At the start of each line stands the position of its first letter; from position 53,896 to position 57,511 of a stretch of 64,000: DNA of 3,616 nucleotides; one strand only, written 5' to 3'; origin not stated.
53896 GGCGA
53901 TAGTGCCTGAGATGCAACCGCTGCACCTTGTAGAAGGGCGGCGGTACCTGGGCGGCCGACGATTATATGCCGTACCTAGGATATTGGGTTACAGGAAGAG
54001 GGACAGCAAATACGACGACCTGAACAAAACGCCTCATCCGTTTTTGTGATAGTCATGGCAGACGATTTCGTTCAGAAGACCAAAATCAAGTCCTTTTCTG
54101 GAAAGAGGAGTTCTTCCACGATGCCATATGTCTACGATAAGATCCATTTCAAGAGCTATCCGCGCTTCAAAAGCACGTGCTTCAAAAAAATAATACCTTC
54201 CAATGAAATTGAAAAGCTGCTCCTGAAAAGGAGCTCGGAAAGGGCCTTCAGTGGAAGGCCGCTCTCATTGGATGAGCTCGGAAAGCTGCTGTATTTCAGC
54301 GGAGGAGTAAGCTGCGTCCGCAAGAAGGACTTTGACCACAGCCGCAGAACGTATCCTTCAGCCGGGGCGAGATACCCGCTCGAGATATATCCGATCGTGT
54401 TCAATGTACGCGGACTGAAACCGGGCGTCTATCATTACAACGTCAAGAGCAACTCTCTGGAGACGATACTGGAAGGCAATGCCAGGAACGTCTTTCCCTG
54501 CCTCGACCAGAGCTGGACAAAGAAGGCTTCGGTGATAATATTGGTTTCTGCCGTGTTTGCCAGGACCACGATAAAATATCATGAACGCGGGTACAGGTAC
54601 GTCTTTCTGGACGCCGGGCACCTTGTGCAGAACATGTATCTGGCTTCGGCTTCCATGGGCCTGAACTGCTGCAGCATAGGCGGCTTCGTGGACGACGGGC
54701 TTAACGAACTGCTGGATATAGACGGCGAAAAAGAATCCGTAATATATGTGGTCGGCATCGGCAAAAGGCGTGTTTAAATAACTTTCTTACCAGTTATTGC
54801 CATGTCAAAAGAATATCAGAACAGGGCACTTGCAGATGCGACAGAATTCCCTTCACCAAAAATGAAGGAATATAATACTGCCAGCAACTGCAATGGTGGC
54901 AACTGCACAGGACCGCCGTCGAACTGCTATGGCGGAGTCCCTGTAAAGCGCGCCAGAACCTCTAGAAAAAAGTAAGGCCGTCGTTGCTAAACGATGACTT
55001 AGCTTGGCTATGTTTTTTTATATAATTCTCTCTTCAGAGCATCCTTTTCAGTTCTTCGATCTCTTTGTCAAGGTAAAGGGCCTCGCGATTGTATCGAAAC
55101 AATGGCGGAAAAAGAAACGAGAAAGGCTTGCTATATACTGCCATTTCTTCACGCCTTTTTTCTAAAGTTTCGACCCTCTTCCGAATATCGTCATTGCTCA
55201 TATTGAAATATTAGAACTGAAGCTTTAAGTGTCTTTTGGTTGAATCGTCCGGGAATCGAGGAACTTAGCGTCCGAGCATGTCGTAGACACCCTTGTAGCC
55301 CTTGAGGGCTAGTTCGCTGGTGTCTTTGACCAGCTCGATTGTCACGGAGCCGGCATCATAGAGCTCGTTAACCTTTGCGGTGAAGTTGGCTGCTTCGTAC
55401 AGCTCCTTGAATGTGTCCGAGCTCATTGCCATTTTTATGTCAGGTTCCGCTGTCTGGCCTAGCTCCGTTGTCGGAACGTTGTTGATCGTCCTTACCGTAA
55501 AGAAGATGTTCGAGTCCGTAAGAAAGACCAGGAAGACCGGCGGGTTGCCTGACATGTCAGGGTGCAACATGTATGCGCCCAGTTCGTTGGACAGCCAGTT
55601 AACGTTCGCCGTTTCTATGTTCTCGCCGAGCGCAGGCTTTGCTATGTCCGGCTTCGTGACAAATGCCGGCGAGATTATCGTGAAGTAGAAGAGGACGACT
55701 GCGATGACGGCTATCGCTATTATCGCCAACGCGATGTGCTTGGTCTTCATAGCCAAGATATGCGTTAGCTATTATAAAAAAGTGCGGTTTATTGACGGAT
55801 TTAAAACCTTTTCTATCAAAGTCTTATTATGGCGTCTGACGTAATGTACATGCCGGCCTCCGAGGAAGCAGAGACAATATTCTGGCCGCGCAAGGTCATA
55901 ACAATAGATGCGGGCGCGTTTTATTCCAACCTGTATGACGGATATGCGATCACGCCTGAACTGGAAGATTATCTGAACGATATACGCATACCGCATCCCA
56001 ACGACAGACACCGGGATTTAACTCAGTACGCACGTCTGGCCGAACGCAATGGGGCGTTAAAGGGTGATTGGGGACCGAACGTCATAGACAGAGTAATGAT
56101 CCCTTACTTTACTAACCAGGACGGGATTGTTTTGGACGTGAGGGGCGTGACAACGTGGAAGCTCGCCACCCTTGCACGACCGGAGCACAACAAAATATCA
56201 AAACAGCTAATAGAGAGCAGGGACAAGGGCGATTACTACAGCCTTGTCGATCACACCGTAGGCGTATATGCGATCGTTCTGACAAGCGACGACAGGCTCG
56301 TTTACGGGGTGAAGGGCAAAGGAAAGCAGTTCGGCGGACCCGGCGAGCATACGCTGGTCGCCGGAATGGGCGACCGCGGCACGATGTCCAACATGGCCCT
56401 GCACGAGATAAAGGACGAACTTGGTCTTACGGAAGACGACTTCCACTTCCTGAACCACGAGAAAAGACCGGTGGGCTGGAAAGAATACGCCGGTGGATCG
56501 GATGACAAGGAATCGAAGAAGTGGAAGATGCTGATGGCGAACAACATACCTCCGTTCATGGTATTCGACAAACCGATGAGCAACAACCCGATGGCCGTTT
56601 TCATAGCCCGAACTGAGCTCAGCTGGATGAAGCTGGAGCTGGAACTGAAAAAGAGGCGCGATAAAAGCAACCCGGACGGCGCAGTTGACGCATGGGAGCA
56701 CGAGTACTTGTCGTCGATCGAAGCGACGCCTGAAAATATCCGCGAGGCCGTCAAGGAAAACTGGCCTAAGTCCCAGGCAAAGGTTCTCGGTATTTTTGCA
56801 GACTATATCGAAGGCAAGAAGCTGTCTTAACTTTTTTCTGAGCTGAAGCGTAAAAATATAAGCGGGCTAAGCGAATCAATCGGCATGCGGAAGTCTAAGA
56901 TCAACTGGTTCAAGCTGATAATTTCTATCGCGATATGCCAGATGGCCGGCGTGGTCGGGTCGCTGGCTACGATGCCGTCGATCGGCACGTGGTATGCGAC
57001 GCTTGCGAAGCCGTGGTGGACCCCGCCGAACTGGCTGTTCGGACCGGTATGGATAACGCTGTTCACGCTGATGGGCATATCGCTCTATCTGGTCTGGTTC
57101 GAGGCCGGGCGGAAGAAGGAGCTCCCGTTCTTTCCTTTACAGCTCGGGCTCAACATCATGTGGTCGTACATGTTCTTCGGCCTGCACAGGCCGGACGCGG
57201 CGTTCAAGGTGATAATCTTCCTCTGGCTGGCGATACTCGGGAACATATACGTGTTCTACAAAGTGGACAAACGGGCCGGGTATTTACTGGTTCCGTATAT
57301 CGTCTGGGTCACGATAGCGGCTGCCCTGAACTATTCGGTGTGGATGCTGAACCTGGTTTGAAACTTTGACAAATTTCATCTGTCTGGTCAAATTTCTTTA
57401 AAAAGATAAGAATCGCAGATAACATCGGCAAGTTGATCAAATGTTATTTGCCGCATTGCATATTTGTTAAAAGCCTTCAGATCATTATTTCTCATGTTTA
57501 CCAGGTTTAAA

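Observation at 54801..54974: Unannotated 57-aa Cys/Asn/Gly-rich small ORF: putative precursor peptide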

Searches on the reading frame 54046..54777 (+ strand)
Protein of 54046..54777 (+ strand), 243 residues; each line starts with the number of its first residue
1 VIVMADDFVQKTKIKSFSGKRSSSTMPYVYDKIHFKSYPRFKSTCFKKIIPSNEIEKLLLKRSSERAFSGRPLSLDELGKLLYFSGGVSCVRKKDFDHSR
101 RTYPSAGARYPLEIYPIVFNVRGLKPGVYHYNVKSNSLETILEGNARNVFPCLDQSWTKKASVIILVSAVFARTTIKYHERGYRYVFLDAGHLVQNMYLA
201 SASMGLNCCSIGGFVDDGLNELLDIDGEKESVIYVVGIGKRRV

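Call 6: search_protein_families(library=pfam, proteins=[window:54046-54777:+], max_evalue=0.01)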
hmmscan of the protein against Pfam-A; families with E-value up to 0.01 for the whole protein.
window:54046-54777:+ (243 aa): 1 family
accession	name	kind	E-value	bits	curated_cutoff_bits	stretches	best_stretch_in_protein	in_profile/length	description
PF00881.29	Nitroreductase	-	3.1e-24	86.5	23.5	1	60-240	2-167/167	Nitroreductase family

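Call 7: search_protein_families(library=ncbifam, proteins=[window:54046-54777:+], max_evalue=0.01)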
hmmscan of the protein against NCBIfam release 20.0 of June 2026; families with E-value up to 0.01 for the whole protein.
window:54046-54777:+ (243 aa): 2 families
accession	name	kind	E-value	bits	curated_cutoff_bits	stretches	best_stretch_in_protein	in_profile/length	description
TIGR03605.1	antibiot_sagB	domain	1e-48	165.1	78.4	1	75-240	2-173/173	SagB family peptide dehydrogenase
TIGR04511.1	SagB_rel_DH_2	exception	9.3e-31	107.2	240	1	53-241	172-369/380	putative peptide maturation dehydrogenase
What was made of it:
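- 54046..54777 (+): SagB-type FMN dehydrogenase (azoline to azole oxidase); the public gene call starts at 54055. TIGR03605 1e-48 (call 7).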

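Call 72: search_solved_structures(query=window:54046-54777:+, max_evalue=0.01, show_alignments=1)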
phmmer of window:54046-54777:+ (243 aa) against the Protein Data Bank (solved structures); distinct sequences matched with E-value up to 0.01: 12.
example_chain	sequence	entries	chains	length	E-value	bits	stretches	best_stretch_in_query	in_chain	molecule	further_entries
3eo7_A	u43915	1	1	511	2e-46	161.7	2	54-241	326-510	Putative Nitroreductase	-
8pz5_A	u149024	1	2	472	9.4e-18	67.9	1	26-224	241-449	SagB-type dehydrogenase domain protein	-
5lq4_B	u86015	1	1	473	9.4e-18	67.9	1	26-224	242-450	CyaGox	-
5lq4_A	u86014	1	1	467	9.4e-18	67.9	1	26-224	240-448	CyaGox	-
6gos_C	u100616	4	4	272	1.3e-12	51.1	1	93-228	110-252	Microcin B17-processing protein McbC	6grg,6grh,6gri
7ly5_B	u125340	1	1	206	4.3e-09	39.5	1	81-226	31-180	BmdC, oxidase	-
7ly7_B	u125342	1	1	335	7.9e-09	38.6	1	52-226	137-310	BmdC, Oxidase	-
7ly4_A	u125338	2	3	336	7.9e-09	38.6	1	52-226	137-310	BmdC, Oxidase | BmdC, NRPS oxidase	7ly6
8cqs_A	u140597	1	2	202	2.7e-06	30.4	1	54-200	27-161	Nitroreductase-like protein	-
3hoi_A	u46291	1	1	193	2.5e-05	27.2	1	56-200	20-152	FMN-dependent nitroreductase BF3017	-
4g8s_A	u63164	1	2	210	0.00031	23.6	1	180-230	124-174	Nitroreductase family protein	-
4dn2_A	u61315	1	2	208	0.0016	21.3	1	180-230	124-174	Nitroreductase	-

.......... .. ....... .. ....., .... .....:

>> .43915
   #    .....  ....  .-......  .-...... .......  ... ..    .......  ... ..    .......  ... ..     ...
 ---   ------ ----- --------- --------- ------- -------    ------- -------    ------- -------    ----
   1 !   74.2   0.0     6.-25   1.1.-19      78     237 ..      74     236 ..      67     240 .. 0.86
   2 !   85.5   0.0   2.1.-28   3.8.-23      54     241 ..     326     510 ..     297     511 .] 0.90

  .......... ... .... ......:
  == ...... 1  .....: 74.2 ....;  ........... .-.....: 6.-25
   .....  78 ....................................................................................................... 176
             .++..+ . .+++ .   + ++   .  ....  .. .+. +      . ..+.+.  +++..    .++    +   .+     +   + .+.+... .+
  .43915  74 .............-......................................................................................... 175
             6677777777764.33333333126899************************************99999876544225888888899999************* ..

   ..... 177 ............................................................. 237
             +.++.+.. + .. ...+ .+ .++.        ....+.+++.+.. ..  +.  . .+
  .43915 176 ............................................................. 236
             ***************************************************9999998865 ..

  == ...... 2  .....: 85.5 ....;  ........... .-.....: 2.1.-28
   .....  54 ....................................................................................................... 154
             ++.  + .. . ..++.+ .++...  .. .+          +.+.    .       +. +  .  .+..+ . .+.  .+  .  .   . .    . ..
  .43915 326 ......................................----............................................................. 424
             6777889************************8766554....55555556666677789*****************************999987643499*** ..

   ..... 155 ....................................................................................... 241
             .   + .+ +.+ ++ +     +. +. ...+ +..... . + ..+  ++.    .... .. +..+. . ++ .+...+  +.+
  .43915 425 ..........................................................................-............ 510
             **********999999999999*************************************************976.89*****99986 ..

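Call 97: search_solved_structures(query=window:54055-54777:+, max_evalue=1e-8, show_alignments=5)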
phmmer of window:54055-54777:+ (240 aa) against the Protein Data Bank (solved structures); distinct sequences matched with E-value up to 1e-8: 8.
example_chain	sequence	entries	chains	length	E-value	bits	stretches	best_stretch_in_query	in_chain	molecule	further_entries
3eo7_A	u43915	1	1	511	1.9e-46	161.8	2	51-238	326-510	Putative Nitroreductase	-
8pz5_A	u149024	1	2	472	9.1e-18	67.9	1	23-221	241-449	SagB-type dehydrogenase domain protein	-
5lq4_B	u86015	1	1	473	9.2e-18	67.9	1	23-221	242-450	CyaGox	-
5lq4_A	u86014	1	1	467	9.2e-18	67.9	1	23-221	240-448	CyaGox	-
6gos_C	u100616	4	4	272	1.2e-12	51.1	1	90-225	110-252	Microcin B17-processing protein McbC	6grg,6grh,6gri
7ly5_B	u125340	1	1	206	4.2e-09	39.5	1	78-223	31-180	BmdC, oxidase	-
7ly7_B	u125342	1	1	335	7.7e-09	38.7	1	49-223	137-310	BmdC, Oxidase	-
7ly4_A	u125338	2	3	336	7.7e-09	38.7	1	49-223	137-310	BmdC, Oxidase | BmdC, NRPS oxidase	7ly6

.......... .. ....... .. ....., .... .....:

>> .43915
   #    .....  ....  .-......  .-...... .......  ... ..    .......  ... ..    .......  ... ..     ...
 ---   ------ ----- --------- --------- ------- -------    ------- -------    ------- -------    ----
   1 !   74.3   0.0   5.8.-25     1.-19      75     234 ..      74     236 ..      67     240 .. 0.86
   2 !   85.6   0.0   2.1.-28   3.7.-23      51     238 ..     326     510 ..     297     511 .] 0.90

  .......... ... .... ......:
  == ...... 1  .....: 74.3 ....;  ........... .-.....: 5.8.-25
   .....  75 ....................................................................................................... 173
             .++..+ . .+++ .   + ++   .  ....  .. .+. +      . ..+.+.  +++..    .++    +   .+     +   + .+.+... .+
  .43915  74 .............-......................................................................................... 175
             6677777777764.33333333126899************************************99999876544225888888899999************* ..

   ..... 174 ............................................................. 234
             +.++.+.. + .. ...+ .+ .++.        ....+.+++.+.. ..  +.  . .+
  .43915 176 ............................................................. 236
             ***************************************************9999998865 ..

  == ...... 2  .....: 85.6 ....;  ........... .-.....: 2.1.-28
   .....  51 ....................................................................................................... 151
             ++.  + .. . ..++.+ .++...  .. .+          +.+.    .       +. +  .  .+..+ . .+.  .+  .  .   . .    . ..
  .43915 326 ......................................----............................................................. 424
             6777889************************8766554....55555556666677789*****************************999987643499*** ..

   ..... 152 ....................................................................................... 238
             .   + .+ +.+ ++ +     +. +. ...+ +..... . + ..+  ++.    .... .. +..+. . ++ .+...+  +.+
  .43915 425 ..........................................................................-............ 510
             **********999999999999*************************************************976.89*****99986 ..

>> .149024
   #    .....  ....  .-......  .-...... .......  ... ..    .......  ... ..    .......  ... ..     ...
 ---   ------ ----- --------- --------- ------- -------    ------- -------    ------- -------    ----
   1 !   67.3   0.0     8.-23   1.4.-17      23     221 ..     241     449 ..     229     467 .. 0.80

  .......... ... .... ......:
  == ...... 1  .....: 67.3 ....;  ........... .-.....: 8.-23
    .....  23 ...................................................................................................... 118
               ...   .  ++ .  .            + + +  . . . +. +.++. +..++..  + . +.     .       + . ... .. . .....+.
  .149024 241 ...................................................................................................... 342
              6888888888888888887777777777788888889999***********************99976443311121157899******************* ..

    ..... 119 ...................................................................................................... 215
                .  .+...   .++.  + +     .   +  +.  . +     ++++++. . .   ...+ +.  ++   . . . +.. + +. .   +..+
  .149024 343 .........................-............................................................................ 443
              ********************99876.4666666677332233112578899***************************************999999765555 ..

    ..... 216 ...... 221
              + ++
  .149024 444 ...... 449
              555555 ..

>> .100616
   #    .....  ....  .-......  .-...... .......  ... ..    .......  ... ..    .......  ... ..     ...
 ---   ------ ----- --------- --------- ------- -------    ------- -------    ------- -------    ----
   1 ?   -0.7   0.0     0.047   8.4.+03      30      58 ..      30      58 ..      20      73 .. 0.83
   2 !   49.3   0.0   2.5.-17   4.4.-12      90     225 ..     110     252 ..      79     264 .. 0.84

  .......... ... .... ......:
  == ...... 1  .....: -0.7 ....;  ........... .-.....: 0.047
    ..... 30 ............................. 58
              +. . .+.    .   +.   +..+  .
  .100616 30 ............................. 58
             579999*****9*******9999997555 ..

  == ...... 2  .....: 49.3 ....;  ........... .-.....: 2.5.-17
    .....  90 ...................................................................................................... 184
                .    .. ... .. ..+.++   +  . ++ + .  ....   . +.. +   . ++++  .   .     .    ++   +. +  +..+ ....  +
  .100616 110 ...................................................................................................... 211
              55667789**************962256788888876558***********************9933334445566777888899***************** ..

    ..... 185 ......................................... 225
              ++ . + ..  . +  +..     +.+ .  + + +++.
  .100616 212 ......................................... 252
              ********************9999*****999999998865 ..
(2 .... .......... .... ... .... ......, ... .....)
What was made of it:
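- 54046..54777 (+): The K-Y of window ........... aligns with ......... of McbC (calls 72, 97).
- On TOMM/LAP precursor peptide (RiPP): K-Y aligned with McbC FKY (call 97).
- The K-Y motif of SagB aligns with McbC (call 97).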

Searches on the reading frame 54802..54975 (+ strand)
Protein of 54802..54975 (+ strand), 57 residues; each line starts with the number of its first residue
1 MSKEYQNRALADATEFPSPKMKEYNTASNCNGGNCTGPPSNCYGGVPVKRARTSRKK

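Call 6: search_protein_families(library=pfam, proteins=[window:54802-54975:+], max_evalue=0.01)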
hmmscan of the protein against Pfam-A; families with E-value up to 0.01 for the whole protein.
window:54802-54975:+ (57 aa): 0 families

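Call 7: search_protein_families(library=ncbifam, proteins=[window:54802-54975:+], max_evalue=0.01)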
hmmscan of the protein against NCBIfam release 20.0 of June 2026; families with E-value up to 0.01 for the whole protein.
window:54802-54975:+ (57 aa): 0 families

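Call 10: find_homologous_proteins(query=window:54802-54972:+, max_evalue=10)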
Query seq(57 aa): no candidate shares three 5-residue words with the query. No homologue found.
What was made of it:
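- Tried and rejected: Word-indexed search with the single peptide: no homologue (call 10).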

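Call 12: find_encoding_contigs(protein=window:54802-54975:+, flank=5000, max_places=6)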
Protein window:54802-54975:+ (57 aa): no gene with exactly this product is on record in the collection.
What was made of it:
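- Checked: No gene with this product is on record (call 12).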

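Call 25: search_protein_families(library=ncbifam, proteins=[window:54802-54972:+], max_evalue=10)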
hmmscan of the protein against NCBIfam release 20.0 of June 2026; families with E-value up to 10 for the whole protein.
seq(57 aa): 0 families

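Call 41: search_protein_representatives(protein=window:54802-54972:+)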
Query: 57 residues. Proteins with E-value up to 0.001 (for the whole library): 2; up to 1e-10: 0; up to 1e-30: 0. The best 2 are listed.
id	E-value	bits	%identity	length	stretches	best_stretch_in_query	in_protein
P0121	1.6e-05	40.7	63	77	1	5-45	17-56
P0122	5.2e-05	39.1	40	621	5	14-39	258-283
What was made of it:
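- Close relatives of this exact peptide are very rare: one hit among 1.84 billion representatives (call 41).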

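Call 47: find_homologous_proteins(query=A2, max_evalue=0.01)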
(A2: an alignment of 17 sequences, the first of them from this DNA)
Query A2 (17 sequences) (57 aa, profile of the alignment): 18 proteins with E <= 0.01 among 426 candidates.
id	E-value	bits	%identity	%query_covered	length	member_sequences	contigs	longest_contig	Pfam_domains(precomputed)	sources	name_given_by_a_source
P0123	6.4e-13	67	31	46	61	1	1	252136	-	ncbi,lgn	-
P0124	2.2e-11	62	-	-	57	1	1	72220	-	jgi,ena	-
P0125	1.5e-10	59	29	54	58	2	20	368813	-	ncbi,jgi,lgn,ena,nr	ncbi:MAG TPA: hypothetical protein VMR59_01755 [Patescibacteria group bacterium]|jgi:hypothetical pr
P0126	3.7e-9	55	-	-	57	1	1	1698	-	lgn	-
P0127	6.3e-8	51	29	67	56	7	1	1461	-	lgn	-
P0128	1.1e-7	50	37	53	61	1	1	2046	-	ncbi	-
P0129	3.3e-7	48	-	-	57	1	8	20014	-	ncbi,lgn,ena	ncbi:MAG: hypothetical protein AAB569_06830 [Patescibacteria group bacterium]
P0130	3.9e-6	45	39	49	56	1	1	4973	-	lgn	-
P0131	4.4e-6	45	-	-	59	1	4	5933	-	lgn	-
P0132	6.8e-6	44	42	42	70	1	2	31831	-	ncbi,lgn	-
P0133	1.8e-5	43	-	-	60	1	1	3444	-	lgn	-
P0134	8.4e-5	41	38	42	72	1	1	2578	-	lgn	-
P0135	1.5e-4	40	56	16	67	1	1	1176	-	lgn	-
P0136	2.9e-4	39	27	91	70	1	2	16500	-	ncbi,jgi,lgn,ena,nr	ncbi:MAG: hypothetical protein J7K26_01575 [Candidatus Aenigmarchaeota archaeon]|nr:hypothetical pro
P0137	6.3e-4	38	36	25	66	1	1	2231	-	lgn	-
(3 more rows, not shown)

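Call 88: search_protein_families(library=pfam, alignment_id=A2, max_evalue=1)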
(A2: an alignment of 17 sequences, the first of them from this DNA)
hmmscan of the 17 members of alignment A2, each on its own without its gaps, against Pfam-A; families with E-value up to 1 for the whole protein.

A. member 1, seq(57 aa): 0 families

B. families by the number of members that match (of 17 scanned): 1 family
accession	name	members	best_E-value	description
PF11490.13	DNA_pol3_a_NII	1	0.073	DNA polymerase III polC-type N-terminus II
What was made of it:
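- On Known curated precursor families (NHLP, Nif11, SagA-like, heterocycloanthracin and others in Pfam/NCBIfam): No Pfam hit at E<=1 for 17 members apart from one spurious hit at 0.073 (call 88).
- Closest known: Microcin B17. Different: The leader has no similarity to known precursor families: no Pfam or NCBIfam hit (calls 6, 7, 25, 88).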

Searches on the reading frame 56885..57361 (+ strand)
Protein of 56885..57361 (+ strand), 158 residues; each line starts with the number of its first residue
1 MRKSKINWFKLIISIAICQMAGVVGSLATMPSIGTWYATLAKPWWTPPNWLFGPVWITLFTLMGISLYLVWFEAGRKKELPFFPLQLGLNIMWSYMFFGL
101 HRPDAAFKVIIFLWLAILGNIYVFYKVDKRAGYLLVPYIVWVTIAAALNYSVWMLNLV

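Call 6: search_protein_families(library=pfam, proteins=[window:56885-57361:+], max_evalue=0.01)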
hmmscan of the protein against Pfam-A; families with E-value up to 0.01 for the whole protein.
window:56885-57361:+ (158 aa): 1 family
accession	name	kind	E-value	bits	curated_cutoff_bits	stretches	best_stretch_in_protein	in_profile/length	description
PF03073.20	TspO_MBR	-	2.5e-48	163.9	24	1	15-154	2-145/145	TspO/MBR family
